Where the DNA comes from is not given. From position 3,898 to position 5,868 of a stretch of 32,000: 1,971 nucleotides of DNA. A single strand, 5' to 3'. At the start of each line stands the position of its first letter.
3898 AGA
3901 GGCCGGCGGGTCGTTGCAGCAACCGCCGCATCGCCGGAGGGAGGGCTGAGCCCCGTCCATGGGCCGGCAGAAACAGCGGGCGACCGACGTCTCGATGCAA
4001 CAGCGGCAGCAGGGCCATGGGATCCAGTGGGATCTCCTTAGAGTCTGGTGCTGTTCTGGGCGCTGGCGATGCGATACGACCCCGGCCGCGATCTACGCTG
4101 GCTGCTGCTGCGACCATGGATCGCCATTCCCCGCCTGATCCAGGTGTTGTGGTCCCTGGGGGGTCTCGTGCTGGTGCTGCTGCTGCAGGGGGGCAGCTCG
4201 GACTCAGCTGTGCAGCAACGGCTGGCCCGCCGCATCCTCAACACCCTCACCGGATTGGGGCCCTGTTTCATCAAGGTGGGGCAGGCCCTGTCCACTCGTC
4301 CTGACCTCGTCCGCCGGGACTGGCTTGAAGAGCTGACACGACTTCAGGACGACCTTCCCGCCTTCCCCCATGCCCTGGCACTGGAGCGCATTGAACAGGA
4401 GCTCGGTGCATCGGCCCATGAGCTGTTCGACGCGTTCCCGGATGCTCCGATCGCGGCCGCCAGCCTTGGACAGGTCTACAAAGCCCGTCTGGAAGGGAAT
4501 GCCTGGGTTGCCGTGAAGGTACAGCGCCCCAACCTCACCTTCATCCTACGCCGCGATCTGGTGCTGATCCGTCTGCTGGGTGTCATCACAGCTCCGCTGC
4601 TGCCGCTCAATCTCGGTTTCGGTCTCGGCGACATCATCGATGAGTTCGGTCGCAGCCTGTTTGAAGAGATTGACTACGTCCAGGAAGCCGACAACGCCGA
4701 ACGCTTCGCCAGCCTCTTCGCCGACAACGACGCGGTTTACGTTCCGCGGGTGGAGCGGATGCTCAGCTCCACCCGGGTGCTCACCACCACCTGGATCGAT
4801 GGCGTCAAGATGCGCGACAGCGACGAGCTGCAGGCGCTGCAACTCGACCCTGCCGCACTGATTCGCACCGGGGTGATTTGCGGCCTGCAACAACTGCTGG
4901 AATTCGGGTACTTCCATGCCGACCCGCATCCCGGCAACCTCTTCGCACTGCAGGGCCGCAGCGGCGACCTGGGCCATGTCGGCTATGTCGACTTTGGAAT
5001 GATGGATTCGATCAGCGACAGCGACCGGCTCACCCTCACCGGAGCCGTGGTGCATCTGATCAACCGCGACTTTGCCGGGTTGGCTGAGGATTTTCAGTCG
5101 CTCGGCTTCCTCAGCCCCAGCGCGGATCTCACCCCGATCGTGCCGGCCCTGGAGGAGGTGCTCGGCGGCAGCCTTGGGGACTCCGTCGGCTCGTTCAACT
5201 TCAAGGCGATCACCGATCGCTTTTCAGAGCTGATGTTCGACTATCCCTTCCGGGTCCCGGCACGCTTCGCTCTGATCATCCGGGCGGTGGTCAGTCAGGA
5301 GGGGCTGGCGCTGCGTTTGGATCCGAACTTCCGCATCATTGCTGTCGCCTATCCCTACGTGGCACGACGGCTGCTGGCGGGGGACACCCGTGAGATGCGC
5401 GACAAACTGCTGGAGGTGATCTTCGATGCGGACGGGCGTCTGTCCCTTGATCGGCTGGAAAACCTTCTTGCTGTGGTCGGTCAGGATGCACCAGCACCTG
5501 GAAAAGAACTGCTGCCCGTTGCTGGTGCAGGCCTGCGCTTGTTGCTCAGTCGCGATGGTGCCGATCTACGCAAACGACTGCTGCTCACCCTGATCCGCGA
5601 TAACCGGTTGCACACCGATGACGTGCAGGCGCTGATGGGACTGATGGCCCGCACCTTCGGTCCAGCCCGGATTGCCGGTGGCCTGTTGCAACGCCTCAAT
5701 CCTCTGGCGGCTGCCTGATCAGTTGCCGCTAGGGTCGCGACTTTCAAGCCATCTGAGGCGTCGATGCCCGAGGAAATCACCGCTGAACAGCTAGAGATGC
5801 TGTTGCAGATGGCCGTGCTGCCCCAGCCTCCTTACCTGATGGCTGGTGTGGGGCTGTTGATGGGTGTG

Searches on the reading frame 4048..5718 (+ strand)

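Call 90: search_protein_families(library=ncbifam, proteins=[window:4048-5718:+], max_evalue=1e-10)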
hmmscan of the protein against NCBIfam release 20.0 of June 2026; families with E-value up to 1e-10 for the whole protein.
window:4048-5718:+ (556 aa): 3 families
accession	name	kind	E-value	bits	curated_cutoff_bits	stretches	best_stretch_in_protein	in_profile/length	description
TIGR01982.1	UbiB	equivalog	5.5e-91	305.3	487.55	1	50-441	39-425/436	2-polyprenylphenol 6-hydroxylase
NF003404.0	PRK04750.1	equivalog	1.7e-66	225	667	1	52-442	44-434/529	ubiquinone biosynthesis regulatory protein kinase UbiB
NF050082.1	ATPase_MABP1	exception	1.1e-31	110.2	800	1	55-360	45-343/435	macrolide-binding ATPase MABP-1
